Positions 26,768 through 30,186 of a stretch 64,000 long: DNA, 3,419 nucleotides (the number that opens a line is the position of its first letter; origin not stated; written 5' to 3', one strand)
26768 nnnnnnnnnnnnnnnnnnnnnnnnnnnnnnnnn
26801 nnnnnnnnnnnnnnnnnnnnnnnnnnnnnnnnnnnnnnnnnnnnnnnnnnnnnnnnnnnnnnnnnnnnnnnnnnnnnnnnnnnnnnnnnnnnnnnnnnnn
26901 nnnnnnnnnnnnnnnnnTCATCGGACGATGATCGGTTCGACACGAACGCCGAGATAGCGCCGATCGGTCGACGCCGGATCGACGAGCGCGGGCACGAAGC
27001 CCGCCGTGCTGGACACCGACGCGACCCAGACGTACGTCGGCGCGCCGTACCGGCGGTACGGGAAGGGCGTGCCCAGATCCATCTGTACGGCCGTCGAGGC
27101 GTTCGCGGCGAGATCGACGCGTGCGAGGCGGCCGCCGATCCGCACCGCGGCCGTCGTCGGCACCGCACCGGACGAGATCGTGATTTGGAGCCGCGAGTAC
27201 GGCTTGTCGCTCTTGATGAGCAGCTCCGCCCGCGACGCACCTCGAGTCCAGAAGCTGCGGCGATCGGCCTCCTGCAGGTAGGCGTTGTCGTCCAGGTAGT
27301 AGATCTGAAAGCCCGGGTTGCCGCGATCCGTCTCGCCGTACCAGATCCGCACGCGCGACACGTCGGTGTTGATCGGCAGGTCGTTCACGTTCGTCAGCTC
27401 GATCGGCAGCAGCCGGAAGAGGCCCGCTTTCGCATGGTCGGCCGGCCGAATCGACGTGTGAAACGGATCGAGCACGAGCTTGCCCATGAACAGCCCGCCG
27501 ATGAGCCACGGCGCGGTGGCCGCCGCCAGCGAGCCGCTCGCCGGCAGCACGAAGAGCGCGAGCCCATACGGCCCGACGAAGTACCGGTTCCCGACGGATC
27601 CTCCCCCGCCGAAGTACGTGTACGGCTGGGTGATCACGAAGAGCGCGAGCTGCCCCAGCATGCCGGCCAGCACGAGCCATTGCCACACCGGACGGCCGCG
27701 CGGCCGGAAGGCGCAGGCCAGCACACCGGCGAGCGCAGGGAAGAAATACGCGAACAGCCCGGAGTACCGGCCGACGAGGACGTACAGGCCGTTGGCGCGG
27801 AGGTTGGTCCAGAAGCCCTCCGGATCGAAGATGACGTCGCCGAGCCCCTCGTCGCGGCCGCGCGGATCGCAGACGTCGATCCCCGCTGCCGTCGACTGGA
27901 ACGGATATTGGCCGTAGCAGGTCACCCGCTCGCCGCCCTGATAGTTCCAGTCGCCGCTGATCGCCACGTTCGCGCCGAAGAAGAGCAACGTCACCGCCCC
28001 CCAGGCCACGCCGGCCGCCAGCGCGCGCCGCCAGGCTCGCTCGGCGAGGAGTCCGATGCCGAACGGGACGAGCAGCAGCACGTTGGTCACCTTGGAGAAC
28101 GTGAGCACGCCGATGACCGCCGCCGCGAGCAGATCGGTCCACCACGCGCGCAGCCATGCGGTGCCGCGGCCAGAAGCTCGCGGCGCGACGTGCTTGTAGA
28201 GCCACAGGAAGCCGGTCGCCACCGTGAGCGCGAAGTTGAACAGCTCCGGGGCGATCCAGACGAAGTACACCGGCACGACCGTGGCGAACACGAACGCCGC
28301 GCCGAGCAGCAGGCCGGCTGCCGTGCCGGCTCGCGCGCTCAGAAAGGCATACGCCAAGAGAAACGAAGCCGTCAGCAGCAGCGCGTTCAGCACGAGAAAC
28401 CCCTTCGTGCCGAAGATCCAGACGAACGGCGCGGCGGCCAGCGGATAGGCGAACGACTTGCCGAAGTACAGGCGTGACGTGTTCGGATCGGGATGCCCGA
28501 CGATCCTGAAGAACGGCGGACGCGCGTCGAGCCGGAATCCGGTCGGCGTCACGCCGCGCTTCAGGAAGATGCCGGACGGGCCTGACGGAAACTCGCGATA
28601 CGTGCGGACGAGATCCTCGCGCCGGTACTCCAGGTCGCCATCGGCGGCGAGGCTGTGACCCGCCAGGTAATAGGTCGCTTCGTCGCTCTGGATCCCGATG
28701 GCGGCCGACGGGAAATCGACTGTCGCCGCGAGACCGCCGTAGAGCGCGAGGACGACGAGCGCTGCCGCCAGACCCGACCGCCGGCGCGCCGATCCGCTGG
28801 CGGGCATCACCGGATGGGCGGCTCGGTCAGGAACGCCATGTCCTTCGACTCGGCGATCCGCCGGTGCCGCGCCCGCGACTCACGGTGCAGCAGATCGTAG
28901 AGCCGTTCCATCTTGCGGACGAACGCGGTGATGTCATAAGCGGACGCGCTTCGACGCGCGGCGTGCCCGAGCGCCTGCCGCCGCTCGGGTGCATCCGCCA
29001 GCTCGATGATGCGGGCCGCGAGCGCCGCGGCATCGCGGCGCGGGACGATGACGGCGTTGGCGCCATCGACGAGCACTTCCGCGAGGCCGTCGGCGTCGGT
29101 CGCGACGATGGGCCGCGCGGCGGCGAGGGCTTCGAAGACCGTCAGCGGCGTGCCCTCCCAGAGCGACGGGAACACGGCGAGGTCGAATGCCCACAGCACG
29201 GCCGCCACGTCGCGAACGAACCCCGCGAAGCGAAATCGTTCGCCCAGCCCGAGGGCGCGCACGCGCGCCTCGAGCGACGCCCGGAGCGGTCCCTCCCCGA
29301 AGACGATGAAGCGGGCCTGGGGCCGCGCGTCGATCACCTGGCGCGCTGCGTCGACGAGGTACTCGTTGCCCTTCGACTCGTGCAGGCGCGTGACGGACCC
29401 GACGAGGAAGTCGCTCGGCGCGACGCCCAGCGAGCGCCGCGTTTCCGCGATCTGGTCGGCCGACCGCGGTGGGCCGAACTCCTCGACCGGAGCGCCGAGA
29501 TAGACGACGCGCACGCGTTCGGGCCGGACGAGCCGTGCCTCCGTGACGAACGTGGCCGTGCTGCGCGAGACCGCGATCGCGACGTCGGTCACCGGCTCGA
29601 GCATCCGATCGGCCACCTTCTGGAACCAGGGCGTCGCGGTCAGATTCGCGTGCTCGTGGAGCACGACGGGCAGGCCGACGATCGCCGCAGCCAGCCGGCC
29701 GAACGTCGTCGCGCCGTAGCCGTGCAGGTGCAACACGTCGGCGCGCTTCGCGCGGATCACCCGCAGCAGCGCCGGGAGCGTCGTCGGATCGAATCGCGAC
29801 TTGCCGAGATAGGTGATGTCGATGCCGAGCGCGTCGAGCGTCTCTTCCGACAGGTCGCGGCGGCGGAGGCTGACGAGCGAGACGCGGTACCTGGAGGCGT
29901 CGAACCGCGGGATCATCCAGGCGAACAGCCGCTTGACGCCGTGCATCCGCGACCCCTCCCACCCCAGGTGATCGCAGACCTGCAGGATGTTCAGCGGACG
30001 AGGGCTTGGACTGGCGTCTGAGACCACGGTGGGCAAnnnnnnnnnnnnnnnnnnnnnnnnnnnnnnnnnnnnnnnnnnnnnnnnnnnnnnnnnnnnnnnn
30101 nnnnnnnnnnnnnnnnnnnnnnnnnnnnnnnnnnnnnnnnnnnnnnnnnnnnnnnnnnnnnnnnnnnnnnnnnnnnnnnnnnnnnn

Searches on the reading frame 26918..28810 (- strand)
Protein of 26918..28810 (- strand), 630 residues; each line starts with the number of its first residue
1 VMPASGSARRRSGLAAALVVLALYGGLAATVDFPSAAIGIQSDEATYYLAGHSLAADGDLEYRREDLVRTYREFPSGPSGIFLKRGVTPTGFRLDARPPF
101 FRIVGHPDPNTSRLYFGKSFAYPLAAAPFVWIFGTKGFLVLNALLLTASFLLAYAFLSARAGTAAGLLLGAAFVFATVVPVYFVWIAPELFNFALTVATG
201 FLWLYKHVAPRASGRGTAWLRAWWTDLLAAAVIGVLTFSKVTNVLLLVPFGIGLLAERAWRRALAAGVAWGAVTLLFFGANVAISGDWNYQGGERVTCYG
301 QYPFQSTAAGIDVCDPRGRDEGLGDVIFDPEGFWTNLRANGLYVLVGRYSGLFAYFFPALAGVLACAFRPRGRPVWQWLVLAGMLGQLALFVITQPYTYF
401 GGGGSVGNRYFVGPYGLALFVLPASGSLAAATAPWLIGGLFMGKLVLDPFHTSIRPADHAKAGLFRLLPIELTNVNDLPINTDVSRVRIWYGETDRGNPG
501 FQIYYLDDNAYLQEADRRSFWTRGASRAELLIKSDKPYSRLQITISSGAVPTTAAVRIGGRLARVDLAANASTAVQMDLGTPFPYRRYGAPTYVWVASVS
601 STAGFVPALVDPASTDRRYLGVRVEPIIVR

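Call 8: search_protein_families(library=pfam, proteins=[window:26918-28810:-], max_evalue=0.01)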
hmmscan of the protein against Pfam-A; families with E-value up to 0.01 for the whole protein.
window:26918-28810:- (630 aa): 0 families

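Call 44: search_protein_families(library=ncbifam, proteins=[window:26918-28810:-], max_evalue=0.1)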
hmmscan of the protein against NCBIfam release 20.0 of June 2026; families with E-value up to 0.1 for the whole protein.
window:26918-28810:- (630 aa): 0 families

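Call 68: search_solved_structures(query=window:26918-28810:-, max_evalue=1)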
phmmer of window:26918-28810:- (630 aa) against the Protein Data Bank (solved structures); distinct sequences matched with E-value up to 1: 0.

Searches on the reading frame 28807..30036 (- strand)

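Call 8: search_protein_families(library=pfam, proteins=[window:28807-30036:-], max_evalue=0.01)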
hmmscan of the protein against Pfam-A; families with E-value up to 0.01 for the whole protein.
window:28807-30036:- (409 aa): 6 families
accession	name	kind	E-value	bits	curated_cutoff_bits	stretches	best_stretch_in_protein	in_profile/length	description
PF13692.12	Glyco_trans_1_4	-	4.9e-35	121.3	27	1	211-347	3-140/142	Glycosyl transferases group 1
PF00534.26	Glycos_transf_1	-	8.2e-34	117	26.4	1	197-362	3-171/172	Glycosyl transferases group 1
PF13439.12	Glyco_transf_4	-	2.3e-16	60.7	28.5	1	33-184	3-168/170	Glycosyltransferase Family 4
PF13579.12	Glyco_trans_4_4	-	1.1e-12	49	29.7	1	33-181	2-158/158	Glycosyl transferase 4-like domain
PF20706.3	GT4-conflict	-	3.5e-08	33.3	26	1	209-362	200-370/385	Family 4 Glycosyltransferase in conflict systems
PF13524.12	Glyco_trans_1_2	-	4.9e-08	33.5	25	1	236-365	10-130/144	Glycosyl transferase-like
